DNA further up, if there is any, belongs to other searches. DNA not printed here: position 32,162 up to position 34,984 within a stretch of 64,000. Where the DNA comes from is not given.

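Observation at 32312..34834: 840-aa TonB-like protein with 14 V-[VI]-[PA]-P-x-P repeats and a long Gly-rich region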

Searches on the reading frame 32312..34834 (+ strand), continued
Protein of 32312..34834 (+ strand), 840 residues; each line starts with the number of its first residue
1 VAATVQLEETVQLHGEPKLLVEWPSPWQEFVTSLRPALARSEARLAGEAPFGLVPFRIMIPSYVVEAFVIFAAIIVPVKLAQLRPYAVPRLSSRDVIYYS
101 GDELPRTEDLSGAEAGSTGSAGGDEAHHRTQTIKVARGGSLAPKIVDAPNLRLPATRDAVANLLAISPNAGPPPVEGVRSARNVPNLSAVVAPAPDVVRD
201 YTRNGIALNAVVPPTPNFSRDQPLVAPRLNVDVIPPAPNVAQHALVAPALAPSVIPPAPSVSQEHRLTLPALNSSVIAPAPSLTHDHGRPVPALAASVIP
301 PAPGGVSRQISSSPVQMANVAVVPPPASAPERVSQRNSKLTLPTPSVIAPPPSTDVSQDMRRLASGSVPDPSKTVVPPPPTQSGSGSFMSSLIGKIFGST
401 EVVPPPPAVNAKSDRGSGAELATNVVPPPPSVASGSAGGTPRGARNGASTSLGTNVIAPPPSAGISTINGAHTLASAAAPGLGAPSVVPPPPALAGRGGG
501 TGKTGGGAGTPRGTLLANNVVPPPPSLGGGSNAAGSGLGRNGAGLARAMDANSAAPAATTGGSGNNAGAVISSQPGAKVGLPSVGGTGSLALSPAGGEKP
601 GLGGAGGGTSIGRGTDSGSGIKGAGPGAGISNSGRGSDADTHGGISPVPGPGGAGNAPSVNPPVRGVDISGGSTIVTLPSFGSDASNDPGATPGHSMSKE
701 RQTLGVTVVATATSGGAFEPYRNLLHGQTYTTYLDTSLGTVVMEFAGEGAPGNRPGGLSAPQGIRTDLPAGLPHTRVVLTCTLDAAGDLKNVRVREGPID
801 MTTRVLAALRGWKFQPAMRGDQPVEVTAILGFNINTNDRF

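Call 56: list_cluster_members(proteins=[P0285, P0286, P0282, P0288, P0295, P0318, P0324, P0343, P0344, P0351])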
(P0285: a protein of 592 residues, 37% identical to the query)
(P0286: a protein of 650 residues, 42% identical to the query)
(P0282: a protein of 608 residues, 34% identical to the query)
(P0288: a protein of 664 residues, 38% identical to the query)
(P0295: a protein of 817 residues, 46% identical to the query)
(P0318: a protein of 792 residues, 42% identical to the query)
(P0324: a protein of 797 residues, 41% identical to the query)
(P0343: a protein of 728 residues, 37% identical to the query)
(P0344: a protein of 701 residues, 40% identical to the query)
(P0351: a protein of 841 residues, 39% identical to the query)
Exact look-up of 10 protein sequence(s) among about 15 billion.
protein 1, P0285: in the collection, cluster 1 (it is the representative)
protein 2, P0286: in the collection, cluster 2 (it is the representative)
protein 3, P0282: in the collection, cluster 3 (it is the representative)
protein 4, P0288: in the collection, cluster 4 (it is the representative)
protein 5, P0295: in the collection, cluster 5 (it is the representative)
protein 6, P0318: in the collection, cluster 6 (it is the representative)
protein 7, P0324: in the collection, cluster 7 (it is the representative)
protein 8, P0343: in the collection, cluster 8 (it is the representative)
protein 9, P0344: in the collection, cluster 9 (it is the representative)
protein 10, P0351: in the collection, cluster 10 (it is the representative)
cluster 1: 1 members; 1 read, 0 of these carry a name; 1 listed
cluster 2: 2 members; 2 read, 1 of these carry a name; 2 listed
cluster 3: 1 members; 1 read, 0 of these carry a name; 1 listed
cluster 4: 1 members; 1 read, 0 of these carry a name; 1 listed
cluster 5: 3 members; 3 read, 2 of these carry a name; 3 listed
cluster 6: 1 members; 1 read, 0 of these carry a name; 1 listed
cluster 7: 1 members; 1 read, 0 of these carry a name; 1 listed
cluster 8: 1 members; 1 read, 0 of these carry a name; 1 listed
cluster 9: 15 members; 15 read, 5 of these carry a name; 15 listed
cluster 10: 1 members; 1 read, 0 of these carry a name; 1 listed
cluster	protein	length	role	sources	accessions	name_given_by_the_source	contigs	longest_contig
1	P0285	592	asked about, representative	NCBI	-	-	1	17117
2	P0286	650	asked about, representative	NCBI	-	-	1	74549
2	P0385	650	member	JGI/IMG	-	hypothetical protein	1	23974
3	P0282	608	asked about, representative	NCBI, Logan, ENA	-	-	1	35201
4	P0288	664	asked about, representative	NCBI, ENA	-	-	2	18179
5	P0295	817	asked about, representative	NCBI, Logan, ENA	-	-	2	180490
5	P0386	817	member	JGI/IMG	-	hypothetical protein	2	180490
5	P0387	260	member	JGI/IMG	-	hypothetical protein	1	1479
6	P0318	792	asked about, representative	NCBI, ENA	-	-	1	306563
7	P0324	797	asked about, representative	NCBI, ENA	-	-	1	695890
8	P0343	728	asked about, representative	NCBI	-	-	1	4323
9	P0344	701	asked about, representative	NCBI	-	-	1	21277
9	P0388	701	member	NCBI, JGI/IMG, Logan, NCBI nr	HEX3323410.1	MAG TPA: hypothetical protein VHR84_22095 [Terriglobales bacterium] | hypothetical protein | hypothetical protein [Terriglobales bacterium]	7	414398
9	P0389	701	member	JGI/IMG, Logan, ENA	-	hypothetical protein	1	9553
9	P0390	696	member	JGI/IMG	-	hypothetical protein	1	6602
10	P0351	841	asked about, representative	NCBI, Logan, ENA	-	-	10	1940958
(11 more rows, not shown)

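Call 65: find_encoding_contigs(protein=P0282, flank=10000, max_places=1)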
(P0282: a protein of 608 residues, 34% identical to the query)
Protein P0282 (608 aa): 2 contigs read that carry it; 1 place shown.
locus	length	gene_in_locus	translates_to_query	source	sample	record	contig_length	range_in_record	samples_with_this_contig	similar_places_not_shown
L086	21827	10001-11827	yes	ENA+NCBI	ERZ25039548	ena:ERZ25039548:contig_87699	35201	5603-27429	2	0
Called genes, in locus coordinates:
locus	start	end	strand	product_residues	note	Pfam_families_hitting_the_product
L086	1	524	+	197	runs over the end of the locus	-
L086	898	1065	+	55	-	PF04964:Flp_Fap (weak)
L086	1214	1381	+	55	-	PF04964:Flp_Fap (weak)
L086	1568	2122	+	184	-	PF01478:Peptidase_A24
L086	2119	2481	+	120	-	-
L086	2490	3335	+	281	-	PF08666:SAF, PF13144:ChapFlgA (weak), PF16976:RcpC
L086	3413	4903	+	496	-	PF13629:T2SS-T3SS_pil_N, PF04972:BON (weak), PF00263:Secretin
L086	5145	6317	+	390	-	PF00142:Fer4_NifH (weak), PF13614:AAA_31 (faint)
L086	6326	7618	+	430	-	PF00437:T2SSE, PF27713:UCP018868 (weak)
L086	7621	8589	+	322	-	PF00482:T2SSF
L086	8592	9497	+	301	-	PF00482:T2SSF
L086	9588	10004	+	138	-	PF02643:DUF192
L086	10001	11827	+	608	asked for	PF03544:TonB_C (faint)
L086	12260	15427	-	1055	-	PF00873:ACR_tran, PF03176:MMPL, PF02355:SecD_SecF_C (faint)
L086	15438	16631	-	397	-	PF25917:BSH_RND, PF25876:HH_MFP_RND, PF25944:Beta-barrel_RND, PF25967:RND-MFP_C, PF25975:CzcB_C (weak), PF25989:YknX_C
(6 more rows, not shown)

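Call 66: find_encoding_contigs(protein=P0288, flank=10000, max_places=1)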
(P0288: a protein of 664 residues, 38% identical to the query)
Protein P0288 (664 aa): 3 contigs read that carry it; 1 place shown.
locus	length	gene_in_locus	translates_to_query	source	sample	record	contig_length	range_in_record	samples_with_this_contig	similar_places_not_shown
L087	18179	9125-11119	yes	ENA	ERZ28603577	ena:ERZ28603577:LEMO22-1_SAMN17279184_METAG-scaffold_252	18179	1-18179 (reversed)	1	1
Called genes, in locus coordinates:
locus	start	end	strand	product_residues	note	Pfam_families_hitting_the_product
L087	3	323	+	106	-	?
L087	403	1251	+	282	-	PF08666:SAF, PF13144:ChapFlgA (weak), PF16976:RcpC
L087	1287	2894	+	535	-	PF13629:T2SS-T3SS_pil_N, PF04972:BON (weak), PF00263:Secretin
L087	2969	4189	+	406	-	PF13400:Tad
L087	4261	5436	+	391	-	-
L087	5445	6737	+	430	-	PF00437:T2SSE, PF27713:UCP018868 (weak)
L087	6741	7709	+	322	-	PF00482:T2SSF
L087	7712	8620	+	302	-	PF00482:T2SSF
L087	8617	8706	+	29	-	-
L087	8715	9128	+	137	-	PF02643:DUF192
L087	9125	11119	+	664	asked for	PF03544:TonB_C (faint)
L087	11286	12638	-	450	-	PF16499:Melibiase_2, PF17801:Melibiase_C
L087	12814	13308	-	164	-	-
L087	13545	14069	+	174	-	-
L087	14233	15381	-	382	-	PF00144:Beta-lactamase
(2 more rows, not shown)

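Call 80: find_homologous_proteins(query=P0279, max_evalue=0.001)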
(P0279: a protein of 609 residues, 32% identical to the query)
Query P0279 (609 aa): 985 proteins with E <= 0.001 among 8000 candidates; the best 120 are listed.
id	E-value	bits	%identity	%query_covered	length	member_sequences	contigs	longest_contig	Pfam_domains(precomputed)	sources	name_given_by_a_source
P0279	0.0e+0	1328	100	100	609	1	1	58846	-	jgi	jgi:hypothetical protein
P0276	0.0e+0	1131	85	100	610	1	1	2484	PF03544.20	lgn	-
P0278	0.0e+0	1121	84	100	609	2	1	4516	-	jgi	jgi:TonB family protein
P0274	0.0e+0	1103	81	100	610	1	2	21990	PF03544.20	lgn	-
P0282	0.0e+0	1101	82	100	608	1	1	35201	PF03544.20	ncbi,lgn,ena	-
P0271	3.7e-241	821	61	61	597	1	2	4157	PF03544.20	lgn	-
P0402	1.5e-240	819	62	100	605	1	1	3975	PF03544.20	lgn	-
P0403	1.1e-236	806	63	100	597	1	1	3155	-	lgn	-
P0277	4.0e-233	794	60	100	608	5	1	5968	-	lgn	-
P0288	4.6e-228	777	58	100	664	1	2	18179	PF03544.20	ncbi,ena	-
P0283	7.5e-228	777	60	100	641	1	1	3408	PF03544.20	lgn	-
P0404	1.7e-159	551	48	99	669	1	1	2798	-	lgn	-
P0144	7.6e-157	542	47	99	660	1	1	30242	-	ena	-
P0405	5.6e-150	519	48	99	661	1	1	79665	-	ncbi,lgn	ncbi:MAG: energy transducer TonB [Terriglobales bacterium]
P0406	1.6e-146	508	47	96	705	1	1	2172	PF03544.20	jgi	jgi:TonB family protein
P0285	4.1e-117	411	41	100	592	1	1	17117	-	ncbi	-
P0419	4.9e-115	404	45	28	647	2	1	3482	PF03544.20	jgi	jgi:hypothetical protein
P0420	3.5e-114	401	34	71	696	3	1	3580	PF03544.20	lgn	-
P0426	1.2e-112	396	38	43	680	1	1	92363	-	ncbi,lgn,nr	ncbi:MAG: hypothetical protein JST79_19825 [Acidobacteria bacterium]|nr:hypothetical protein [Acidob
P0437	1.1e-111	393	46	29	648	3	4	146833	PF03544.20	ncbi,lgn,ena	-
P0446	6.8e-111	390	37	100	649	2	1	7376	PF03544.20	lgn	-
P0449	9.7e-111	390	39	43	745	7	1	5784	PF03544.20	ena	-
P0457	6.7e-110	387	39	99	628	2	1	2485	PF03544.20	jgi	jgi:hypothetical protein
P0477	4.3e-108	381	48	52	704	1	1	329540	-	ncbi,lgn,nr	ncbi:MAG TPA: hypothetical protein VNK82_03165 [Terriglobales bacterium]|nr:hypothetical protein [Te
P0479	8.2e-108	380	38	100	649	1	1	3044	PF03544.20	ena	-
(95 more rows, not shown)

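Call 81: find_encoding_contigs(protein=P0426, flank=10000, max_places=1)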
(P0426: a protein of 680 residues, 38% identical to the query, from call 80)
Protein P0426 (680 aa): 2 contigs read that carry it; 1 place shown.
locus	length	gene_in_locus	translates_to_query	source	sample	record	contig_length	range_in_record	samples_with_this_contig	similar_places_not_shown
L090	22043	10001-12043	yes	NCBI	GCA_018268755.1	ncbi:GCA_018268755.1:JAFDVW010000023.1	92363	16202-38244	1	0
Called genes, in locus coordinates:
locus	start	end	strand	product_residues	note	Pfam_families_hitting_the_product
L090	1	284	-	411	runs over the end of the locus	PF09594:GT87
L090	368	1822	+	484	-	-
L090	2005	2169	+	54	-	-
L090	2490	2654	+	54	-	-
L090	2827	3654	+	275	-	PF08666:SAF, PF13144:ChapFlgA (faint), PF16976:RcpC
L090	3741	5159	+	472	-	PF13629:T2SS-T3SS_pil_N, PF04972:BON (weak), PF00263:Secretin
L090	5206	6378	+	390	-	PF13614:AAA_31 (faint), PF01656:CbiA (weak), PF06564:CBP_BcsQ (weak), PF10609:ParA (faint)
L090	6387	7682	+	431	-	PF00437:T2SSE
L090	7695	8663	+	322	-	PF00482:T2SSF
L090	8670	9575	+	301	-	PF00482:T2SSF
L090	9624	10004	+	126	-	PF02643:DUF192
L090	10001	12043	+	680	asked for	-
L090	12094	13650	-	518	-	-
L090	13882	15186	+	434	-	PF01134:GIDA (faint), PF01266:DAO (faint), PF01494:FAD_binding_3 (faint), PF03486:HI0933_like (faint), PF07992:Pyr_redox_2, PF13450:NAD_binding_8 (weak), PF00070:Pyr_redox, PF22366:NDH2_C (weak)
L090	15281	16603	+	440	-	PF25145:NfeD1b_N, PF24961:NfeD_membrane, PF01957:NfeD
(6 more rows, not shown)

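Call 82: find_encoding_contigs(protein=P0405, flank=10000, max_places=1)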
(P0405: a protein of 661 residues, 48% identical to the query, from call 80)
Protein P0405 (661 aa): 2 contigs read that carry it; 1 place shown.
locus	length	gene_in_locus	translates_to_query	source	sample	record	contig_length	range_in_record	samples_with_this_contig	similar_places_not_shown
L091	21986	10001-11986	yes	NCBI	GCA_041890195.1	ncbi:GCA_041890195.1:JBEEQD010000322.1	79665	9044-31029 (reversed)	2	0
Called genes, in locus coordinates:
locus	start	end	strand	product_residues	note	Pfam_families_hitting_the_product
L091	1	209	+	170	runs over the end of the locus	PF01478:Peptidase_A24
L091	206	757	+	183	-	PF07811:TadE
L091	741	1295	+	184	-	PF07811:TadE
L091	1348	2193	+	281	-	PF08666:SAF, PF16976:RcpC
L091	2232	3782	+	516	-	PF13629:T2SS-T3SS_pil_N, PF00263:Secretin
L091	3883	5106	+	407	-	PF13400:Tad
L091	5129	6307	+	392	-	PF06564:CBP_BcsQ (faint), PF13614:AAA_31 (weak)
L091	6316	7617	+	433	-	PF00437:T2SSE, PF27713:UCP018868 (weak)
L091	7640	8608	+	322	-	PF00482:T2SSF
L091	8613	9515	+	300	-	PF00482:T2SSF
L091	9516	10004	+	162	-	PF02643:DUF192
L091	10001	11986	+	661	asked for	-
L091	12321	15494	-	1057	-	PF00873:ACR_tran, PF03176:MMPL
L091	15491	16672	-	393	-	PF25917:BSH_RND, PF25973:BSH_CzcB (weak), PF25876:HH_MFP_RND, PF25954:Beta-barrel_RND_2 (faint), PF25944:Beta-barrel_RND, PF25967:RND-MFP_C, PF25975:CzcB_C (faint), PF25989:YknX_C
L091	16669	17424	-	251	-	PF00440:TetR_N, PF14246:TetR_C_7 (weak)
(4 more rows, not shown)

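Call 83: find_encoding_contigs(protein=P0477, flank=10000, max_places=1)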
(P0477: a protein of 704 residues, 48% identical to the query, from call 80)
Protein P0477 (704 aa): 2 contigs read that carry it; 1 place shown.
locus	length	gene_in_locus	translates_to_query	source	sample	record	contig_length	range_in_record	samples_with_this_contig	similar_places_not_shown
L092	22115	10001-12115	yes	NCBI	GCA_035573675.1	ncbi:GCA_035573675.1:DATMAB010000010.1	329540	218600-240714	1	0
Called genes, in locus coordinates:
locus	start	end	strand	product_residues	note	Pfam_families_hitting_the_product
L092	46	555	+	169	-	PF01478:Peptidase_A24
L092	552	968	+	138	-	PF07811:TadE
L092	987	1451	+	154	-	PF07811:TadE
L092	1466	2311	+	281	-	PF08666:SAF, PF13144:ChapFlgA (weak), PF16976:RcpC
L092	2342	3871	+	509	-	PF13629:T2SS-T3SS_pil_N, PF04972:BON (weak), PF00263:Secretin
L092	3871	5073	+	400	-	PF13400:Tad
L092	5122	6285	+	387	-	PF00072:Response_reg (weak), PF06564:CBP_BcsQ (weak), PF13614:AAA_31 (weak)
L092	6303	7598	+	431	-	PF00437:T2SSE, PF27713:UCP018868 (weak)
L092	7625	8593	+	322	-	PF00482:T2SSF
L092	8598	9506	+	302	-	PF00482:T2SSF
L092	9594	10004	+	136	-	PF02643:DUF192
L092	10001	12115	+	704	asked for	-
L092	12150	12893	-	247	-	PF13641:Glyco_tranf_2_3 (weak), PF00535:Glycos_transf_2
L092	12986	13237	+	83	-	-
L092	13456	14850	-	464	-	PF03901:Glyco_transf_22, PF13231:PMT_2 (faint)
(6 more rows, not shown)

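Call 95: predict_structure(alignment_id=A4)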
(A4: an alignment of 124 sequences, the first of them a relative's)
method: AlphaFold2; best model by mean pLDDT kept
length: 609 residues; sequences in the alignment: 124
mean_pLDDT: 55.2   pTM: 0.38
mean pLDDT of the five models: 55.2, 54.7, 53.0, 52.1, 48.2
residues with pLDDT >= 90: 101; 70-90: 80; 50-70: 75; < 50: 353
segments of 3 or more residues with pLDDT < 50: 90-99, 101-145, 156-191, 193-197, 199-225, 227-247, 249-252, 255-261, 265-350, 357-466
pLDDT, mean of each block of 10 residues (from residue 1): 59 82 84 73 79 93 83 55 60 43 42 38 34 34 48 48 36 39 42 46 42 42 41 41 43 45 42 38 39 39 36 37 39 36 34 50 35 33 33 41 39 32 30 31 29 32 49 84 66 81 91 87 77 93 92 96 92 93 96 94 81
secondary structure, 60 per line:
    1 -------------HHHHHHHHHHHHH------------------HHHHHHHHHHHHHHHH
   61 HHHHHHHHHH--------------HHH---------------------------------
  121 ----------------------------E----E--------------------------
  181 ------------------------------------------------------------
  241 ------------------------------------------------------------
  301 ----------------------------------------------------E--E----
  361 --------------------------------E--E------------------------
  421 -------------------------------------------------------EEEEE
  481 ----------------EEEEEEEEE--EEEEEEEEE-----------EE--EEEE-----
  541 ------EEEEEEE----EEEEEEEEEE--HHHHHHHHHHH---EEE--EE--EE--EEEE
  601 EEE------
elements in order: H14-26 H45-70 E476-480 E497-505 E508-516 E532-535 E547-553 E558-567 H570-580 E584-586 E597-603
